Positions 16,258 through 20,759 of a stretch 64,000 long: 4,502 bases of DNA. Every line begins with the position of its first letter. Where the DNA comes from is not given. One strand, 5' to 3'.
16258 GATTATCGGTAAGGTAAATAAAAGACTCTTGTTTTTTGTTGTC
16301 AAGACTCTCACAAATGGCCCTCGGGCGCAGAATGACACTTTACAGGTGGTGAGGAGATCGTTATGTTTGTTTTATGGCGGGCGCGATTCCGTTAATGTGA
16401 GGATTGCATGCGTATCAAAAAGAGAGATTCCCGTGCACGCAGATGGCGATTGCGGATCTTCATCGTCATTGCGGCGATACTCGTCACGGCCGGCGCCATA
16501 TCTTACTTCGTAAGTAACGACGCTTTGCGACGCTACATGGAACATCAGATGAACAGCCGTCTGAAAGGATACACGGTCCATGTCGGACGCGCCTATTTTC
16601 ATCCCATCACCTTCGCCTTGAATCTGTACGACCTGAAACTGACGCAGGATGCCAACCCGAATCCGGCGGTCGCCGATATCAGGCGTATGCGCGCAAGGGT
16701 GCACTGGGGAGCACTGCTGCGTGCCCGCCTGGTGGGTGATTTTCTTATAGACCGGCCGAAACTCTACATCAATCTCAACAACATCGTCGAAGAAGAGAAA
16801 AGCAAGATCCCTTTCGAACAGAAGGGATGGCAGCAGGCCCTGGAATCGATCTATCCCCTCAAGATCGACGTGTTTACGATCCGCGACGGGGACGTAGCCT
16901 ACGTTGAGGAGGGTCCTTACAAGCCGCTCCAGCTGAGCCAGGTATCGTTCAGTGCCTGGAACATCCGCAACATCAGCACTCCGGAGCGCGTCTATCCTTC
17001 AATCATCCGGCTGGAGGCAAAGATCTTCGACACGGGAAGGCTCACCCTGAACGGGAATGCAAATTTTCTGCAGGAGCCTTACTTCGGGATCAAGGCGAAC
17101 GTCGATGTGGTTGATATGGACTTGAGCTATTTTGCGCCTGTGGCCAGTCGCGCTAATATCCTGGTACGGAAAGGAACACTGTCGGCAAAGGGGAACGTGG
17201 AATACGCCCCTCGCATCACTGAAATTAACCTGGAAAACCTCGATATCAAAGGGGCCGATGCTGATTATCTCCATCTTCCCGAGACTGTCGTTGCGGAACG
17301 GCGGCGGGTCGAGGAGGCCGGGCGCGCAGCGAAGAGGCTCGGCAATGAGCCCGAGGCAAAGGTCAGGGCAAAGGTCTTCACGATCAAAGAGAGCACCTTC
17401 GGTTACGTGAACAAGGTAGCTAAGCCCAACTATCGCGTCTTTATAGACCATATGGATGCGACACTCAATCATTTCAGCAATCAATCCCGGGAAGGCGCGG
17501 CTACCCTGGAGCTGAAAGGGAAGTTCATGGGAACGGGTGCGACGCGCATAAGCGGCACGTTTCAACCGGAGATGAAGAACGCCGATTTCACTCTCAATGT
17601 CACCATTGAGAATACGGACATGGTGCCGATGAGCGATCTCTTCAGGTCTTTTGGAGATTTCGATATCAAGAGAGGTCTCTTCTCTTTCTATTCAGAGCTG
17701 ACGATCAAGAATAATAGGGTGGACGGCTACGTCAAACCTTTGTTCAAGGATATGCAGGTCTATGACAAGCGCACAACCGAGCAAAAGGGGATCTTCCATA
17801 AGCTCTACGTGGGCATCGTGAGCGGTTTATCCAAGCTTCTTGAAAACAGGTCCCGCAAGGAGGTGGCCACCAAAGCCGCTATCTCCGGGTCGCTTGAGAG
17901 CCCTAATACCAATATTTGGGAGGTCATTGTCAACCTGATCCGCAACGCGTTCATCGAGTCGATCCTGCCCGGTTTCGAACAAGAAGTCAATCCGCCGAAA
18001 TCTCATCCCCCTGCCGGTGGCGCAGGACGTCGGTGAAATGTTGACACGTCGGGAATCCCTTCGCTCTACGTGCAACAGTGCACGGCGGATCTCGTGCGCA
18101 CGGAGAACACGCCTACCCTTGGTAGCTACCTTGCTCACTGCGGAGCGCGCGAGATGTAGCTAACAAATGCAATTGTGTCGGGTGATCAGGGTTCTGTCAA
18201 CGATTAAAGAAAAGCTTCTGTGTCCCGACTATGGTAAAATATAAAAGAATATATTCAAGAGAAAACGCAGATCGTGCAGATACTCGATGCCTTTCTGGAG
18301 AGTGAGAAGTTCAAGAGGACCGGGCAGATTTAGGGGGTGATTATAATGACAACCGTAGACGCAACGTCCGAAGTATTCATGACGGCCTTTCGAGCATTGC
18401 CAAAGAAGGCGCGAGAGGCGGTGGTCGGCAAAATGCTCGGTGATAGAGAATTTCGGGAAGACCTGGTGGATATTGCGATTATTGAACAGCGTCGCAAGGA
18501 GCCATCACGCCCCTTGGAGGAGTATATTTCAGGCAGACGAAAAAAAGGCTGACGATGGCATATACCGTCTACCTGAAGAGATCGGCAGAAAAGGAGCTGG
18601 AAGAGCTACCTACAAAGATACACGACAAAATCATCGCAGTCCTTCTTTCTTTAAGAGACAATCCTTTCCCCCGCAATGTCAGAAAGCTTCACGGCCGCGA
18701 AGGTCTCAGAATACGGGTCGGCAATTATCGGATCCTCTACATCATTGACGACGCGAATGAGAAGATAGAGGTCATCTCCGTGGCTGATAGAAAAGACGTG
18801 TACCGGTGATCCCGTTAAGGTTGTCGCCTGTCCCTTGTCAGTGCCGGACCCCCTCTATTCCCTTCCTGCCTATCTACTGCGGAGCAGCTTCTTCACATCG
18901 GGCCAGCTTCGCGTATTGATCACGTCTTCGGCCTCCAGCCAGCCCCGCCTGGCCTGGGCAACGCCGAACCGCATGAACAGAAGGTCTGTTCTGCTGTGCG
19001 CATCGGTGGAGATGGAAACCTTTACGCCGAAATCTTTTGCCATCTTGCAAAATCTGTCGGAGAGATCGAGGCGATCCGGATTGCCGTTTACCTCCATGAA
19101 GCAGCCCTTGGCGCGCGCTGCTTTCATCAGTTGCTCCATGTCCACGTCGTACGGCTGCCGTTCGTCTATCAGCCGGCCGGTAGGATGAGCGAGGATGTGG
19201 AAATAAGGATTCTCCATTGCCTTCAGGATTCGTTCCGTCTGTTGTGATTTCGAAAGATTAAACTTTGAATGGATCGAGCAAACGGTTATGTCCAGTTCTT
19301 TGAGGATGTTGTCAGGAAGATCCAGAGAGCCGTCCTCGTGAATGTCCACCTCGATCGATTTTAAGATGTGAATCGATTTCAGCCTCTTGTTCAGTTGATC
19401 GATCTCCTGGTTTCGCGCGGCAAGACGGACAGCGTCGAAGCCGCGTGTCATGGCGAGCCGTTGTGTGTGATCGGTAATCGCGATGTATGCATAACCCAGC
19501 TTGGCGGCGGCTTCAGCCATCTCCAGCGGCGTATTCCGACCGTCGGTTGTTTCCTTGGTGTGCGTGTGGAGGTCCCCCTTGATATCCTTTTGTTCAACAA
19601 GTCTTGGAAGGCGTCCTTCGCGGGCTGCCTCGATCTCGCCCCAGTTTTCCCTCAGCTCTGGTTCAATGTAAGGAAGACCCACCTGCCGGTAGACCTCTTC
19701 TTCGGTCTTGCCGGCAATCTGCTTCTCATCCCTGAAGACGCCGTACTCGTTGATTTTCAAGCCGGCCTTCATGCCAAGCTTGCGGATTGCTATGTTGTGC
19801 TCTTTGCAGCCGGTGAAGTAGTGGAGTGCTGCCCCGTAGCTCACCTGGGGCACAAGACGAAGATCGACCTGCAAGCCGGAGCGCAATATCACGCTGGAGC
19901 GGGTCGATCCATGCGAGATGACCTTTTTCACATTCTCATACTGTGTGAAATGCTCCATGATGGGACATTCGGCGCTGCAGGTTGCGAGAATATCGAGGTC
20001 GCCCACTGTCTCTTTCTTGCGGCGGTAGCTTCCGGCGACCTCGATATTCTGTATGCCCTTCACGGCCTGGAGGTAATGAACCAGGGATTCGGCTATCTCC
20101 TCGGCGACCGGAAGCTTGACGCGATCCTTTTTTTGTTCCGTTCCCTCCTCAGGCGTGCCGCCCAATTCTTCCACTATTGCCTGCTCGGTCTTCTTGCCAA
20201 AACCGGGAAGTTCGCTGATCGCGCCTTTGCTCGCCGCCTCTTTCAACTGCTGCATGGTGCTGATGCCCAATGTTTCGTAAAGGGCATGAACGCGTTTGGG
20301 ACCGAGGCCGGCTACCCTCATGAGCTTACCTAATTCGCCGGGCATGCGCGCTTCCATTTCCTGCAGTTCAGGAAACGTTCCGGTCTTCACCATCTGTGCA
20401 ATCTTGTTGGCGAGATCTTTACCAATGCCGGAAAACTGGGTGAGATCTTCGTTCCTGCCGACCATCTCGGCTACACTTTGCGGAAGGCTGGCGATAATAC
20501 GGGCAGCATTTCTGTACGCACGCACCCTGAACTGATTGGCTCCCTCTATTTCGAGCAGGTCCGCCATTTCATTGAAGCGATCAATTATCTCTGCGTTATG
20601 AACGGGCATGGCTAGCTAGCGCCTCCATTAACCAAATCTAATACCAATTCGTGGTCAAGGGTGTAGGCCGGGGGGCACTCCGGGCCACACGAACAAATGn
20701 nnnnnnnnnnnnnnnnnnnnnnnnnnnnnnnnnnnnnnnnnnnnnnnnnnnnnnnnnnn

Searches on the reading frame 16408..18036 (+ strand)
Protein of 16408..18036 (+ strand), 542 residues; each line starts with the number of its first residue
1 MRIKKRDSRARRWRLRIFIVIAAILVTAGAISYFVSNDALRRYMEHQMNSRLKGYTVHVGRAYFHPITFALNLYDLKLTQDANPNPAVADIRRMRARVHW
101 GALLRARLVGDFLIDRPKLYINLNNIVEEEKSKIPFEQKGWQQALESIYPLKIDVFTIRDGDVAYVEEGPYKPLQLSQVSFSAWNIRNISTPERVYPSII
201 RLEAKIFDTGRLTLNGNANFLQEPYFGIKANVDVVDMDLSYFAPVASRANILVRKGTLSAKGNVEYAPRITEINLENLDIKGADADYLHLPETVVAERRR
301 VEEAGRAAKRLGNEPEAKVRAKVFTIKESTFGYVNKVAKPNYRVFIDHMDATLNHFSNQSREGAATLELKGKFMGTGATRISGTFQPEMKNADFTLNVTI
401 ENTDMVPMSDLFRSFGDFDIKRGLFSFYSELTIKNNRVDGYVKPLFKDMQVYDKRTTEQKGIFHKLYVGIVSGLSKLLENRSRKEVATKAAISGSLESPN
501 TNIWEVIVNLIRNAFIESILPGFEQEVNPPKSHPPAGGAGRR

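Call 71: search_protein_families(library=pfam, proteins=[window:16408-18036:+], max_evalue=0.00001)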
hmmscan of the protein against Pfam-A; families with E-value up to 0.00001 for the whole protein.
window:16408-18036:+ (542 aa): 1 family
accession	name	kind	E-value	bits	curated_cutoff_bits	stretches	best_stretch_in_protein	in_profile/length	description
PF05359.17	DUF748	-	7.9e-41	140.5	50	2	1-288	1-286/1037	Domain of Unknown Function (DUF748)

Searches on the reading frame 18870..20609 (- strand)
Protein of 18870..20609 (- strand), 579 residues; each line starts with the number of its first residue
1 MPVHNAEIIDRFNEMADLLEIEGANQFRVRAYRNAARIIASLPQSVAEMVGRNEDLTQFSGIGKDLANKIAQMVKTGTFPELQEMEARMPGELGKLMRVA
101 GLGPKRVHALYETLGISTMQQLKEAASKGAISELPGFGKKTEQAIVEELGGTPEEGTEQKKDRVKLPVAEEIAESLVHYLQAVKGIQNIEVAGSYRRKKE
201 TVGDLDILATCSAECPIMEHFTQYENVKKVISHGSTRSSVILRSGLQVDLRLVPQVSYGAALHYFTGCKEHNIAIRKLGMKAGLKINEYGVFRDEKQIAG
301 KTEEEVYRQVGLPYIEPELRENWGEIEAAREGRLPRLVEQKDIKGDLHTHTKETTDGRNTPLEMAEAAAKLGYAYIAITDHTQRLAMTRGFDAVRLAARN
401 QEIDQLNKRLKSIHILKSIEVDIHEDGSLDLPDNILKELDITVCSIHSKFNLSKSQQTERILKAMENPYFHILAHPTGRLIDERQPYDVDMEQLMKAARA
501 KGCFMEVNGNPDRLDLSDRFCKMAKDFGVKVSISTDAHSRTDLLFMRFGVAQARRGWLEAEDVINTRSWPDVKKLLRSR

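Call 71: search_protein_families(library=pfam, proteins=[window:18870-20609:-], max_evalue=0.00001)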
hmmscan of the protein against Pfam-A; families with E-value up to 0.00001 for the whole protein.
window:18870-20609:- (579 aa): 5 families
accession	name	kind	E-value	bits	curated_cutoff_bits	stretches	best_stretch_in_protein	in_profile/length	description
PF14716.13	HHH_8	-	1.8e-23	83.1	30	1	4-78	2-72/73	Helix-hairpin-helix domain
PF14791.11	DNA_pol_B_thumb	-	1.2e-21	76.7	25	1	261-321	1-63/63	DNA polymerase beta thumb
PF14520.12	HHH_5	-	5.6e-15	56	27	1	95-149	3-55/57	Helix-hairpin-helix domain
PF02811.25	PHP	-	1.9e-09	38.5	26.4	1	346-462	1-111/164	PHP domain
PF14792.12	DNA_pol_B_palm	-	1.3e-06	29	25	1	170-214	8-52/113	DNA polymerase beta palm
